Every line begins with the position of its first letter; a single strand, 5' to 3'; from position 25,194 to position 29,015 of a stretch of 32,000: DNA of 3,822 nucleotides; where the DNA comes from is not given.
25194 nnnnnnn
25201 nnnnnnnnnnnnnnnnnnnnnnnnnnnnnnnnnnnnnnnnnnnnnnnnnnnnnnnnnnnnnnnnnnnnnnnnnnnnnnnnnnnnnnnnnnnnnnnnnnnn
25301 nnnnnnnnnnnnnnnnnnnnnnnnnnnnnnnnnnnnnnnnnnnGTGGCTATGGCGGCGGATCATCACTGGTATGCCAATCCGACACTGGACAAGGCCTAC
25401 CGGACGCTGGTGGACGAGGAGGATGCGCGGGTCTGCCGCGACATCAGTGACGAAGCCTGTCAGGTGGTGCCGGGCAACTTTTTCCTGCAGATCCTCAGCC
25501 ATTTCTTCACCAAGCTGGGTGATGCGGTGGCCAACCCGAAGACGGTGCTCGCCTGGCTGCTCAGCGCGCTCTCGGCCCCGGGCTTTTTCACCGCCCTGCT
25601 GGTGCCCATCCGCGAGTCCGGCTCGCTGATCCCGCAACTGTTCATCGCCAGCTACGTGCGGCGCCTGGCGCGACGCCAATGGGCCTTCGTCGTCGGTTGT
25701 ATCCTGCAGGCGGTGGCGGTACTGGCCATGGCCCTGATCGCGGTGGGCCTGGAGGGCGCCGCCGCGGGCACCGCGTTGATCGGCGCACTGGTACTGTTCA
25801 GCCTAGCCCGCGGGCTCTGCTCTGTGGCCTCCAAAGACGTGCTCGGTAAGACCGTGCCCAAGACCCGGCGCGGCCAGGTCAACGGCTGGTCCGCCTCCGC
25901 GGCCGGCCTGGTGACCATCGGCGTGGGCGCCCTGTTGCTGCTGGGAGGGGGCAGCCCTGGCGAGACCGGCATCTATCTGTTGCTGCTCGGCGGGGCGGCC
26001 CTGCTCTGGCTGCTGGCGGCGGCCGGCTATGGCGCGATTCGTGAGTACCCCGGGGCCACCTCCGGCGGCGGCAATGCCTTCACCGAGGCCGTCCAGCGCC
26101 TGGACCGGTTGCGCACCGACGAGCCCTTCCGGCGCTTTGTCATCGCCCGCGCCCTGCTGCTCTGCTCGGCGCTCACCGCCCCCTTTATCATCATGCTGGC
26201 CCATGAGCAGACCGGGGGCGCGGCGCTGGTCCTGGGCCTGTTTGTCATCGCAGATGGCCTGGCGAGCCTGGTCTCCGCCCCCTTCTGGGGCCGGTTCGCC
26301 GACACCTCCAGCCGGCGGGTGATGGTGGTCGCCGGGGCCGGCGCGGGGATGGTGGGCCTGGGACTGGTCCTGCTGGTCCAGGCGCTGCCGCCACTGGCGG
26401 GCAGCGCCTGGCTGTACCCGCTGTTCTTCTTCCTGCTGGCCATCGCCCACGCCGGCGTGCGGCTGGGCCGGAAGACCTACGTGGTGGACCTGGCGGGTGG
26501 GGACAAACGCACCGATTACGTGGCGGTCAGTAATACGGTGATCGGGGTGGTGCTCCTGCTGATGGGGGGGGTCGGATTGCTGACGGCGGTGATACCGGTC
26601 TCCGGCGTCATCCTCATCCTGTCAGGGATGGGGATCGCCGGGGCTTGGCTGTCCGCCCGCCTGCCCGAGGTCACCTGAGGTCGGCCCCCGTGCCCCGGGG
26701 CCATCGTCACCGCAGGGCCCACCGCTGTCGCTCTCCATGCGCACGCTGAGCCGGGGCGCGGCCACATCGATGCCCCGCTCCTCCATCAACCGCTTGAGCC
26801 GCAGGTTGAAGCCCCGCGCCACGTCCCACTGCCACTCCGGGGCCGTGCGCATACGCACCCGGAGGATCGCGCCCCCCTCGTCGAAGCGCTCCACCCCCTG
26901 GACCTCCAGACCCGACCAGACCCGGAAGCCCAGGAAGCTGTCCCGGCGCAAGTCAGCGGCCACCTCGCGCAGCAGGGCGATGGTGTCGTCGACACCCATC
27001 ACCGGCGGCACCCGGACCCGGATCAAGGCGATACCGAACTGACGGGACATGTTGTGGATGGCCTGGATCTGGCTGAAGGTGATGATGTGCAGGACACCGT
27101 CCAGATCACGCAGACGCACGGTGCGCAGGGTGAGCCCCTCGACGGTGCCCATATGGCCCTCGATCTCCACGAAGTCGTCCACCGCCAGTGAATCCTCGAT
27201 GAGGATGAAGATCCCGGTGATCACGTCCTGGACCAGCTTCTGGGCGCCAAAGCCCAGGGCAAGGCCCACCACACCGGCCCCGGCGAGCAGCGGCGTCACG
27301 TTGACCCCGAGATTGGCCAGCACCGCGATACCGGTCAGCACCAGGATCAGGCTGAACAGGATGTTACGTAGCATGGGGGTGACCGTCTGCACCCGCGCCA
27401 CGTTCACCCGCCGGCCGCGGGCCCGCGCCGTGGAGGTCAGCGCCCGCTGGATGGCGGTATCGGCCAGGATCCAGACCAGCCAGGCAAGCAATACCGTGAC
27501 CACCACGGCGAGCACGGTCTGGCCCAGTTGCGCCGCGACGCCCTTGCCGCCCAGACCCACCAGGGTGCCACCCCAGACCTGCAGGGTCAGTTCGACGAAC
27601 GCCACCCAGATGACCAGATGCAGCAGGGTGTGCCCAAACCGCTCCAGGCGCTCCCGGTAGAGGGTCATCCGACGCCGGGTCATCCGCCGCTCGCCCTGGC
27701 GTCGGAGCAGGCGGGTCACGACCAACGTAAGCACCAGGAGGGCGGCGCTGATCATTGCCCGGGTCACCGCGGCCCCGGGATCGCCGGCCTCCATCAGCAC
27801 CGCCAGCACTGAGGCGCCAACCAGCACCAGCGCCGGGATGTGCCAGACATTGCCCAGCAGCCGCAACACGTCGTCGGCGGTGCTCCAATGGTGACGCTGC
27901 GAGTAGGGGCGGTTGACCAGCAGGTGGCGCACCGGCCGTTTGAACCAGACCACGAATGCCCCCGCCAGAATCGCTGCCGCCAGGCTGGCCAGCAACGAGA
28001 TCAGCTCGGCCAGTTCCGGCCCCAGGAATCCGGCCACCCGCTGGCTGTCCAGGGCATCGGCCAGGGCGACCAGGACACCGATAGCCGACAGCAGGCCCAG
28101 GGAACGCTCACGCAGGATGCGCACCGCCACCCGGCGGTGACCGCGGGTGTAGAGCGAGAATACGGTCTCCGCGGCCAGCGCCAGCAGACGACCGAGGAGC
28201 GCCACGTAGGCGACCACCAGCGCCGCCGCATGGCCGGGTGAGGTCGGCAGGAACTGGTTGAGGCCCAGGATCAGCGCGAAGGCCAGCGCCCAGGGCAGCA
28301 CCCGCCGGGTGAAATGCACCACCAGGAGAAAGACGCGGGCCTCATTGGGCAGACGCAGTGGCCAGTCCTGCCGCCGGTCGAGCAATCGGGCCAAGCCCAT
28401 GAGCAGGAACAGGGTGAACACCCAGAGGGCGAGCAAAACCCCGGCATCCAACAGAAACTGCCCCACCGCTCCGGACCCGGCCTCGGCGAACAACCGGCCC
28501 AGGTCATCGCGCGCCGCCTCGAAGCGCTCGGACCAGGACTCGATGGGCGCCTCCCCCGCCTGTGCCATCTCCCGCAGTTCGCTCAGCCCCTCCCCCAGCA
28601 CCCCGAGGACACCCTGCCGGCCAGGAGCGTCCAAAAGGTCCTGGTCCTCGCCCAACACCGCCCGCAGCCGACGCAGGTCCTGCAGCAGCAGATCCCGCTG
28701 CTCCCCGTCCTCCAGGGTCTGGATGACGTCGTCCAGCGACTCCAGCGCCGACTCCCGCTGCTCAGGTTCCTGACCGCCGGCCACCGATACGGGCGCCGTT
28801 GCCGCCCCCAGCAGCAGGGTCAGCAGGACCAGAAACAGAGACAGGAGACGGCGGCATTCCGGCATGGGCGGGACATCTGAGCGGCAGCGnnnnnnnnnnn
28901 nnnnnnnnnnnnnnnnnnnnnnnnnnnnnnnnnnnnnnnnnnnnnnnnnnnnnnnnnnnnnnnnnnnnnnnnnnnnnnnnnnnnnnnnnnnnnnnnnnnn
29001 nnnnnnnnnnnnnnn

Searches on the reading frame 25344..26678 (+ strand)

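Call 7: search_protein_families(library=pfam, proteins=[window:25344-26678:+])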
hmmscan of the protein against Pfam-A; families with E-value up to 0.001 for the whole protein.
window:25344-26678:+ (444 aa): 1 family
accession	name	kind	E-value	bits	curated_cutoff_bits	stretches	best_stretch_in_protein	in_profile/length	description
PF07690.21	MFS_1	-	5.6e-12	45.7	33.4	2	273-436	10-167/347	Major Facilitator Superfamily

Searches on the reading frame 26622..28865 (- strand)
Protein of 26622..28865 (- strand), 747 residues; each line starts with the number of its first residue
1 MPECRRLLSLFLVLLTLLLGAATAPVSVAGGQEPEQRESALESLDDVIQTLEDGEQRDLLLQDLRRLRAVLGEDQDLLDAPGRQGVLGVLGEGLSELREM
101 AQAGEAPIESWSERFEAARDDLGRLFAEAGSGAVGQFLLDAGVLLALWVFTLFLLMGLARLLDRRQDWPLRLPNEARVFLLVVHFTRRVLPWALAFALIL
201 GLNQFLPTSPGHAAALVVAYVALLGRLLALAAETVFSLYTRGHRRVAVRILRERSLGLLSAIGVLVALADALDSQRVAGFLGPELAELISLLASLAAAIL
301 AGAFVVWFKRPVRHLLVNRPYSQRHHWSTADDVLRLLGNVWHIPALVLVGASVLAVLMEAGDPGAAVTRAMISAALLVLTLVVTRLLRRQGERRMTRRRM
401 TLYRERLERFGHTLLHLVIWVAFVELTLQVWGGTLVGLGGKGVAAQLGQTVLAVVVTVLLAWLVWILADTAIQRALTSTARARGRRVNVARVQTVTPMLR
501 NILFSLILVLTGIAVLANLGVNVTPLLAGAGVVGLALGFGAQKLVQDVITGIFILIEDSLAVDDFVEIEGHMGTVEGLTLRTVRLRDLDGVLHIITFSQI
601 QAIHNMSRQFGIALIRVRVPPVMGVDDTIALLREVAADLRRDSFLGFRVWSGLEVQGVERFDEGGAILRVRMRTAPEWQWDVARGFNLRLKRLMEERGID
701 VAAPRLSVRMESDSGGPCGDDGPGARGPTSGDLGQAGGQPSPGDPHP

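Call 7: search_protein_families(library=pfam, proteins=[window:26622-28865:-])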
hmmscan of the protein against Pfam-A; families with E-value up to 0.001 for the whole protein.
window:26622-28865:- (747 aa): 2 families
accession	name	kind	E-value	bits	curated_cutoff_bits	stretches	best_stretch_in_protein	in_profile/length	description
PF00924.24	MS_channel_2nd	-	1.1e-15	57.9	20.2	1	544-608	2-68/68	Mechanosensitive ion channel, beta-domain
PF21088.3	MS_channel_1st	-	7.1e-08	32.7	23.1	1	501-542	1-42/42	Mechanosensitive ion channel, transmembrane helices 2/3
